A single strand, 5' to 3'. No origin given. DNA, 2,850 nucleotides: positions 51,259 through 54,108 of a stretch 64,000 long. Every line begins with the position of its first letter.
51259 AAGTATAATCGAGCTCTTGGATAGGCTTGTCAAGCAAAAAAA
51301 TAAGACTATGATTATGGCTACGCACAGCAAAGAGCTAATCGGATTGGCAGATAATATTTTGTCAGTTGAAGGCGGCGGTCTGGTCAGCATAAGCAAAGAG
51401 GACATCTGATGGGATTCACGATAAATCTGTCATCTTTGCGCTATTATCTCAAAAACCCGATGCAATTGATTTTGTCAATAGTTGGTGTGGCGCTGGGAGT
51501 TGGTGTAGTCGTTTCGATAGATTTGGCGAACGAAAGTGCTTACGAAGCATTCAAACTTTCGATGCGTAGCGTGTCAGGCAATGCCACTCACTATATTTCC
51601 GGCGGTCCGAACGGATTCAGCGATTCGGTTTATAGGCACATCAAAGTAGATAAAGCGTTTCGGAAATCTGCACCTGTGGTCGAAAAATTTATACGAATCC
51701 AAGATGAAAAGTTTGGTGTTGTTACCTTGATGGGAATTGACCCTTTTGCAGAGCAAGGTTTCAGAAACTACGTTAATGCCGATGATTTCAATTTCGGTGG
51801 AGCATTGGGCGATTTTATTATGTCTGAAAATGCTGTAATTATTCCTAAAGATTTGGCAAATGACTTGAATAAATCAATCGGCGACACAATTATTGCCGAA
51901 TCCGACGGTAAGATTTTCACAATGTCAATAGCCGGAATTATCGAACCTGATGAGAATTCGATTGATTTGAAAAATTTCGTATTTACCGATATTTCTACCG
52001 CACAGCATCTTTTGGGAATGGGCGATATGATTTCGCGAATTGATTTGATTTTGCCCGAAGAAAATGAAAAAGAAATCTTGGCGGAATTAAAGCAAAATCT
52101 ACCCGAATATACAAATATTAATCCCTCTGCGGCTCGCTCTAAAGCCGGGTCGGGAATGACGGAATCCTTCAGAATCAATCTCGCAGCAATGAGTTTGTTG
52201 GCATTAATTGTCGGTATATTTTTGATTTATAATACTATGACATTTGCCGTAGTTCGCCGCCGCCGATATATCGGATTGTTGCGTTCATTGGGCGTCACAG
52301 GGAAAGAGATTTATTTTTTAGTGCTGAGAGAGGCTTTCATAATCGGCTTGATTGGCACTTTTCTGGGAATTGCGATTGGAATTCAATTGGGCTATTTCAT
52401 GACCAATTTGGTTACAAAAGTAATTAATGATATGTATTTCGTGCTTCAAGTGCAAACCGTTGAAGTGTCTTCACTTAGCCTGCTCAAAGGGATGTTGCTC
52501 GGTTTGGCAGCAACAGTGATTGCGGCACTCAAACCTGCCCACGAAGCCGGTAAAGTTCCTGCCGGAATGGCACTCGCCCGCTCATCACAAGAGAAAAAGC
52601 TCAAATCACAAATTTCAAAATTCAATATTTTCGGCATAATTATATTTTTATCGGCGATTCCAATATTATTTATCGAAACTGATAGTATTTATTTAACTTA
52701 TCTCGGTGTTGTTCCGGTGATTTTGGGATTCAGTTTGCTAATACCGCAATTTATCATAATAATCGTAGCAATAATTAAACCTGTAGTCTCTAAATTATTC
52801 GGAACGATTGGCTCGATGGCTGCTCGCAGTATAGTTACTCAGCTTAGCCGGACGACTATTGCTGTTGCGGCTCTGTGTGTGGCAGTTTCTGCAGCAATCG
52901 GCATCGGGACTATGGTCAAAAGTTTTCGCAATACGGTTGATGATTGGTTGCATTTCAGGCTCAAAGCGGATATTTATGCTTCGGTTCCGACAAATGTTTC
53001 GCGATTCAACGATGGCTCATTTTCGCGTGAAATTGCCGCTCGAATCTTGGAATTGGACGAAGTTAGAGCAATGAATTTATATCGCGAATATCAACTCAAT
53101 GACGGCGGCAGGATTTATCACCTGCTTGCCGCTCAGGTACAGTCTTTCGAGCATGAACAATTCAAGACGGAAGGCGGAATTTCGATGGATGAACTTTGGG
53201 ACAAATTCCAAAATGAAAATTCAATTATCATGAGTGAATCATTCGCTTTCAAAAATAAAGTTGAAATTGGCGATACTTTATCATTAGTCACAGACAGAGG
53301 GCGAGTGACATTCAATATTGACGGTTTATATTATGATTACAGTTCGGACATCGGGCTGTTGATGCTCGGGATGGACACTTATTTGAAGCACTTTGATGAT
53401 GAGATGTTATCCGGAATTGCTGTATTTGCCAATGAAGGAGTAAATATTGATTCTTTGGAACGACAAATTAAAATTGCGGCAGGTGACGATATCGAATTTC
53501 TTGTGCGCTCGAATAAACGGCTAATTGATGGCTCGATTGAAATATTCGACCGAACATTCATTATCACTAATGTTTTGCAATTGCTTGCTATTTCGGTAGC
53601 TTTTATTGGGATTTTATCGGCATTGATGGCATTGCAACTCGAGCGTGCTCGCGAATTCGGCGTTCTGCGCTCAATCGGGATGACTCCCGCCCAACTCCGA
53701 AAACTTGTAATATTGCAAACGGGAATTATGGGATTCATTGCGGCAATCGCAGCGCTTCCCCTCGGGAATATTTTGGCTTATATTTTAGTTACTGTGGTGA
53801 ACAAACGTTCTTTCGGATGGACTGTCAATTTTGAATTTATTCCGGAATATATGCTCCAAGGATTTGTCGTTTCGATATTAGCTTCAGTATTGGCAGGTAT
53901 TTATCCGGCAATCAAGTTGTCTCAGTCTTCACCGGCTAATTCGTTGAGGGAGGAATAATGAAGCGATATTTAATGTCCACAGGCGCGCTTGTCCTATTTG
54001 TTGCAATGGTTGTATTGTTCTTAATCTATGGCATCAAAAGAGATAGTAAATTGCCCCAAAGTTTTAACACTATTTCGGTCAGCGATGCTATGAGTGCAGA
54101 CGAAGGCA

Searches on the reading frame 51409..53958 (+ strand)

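Call 109: search_protein_families(library=pfam, proteins=[window:51409-53958:+], max_evalue=0.00001)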
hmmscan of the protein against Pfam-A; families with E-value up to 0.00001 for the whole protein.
window:51409-53958:+ (849 aa): 2 families
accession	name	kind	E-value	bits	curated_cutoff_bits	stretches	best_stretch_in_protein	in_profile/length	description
PF02687.27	FtsX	-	1.3e-34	119.2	25.5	2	725-842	5-120/120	FtsX-like permease C-terminal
PF12704.14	MacB_PCD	-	2.5e-18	67.6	27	2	21-227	2-204/207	MacB-like periplasmic core domain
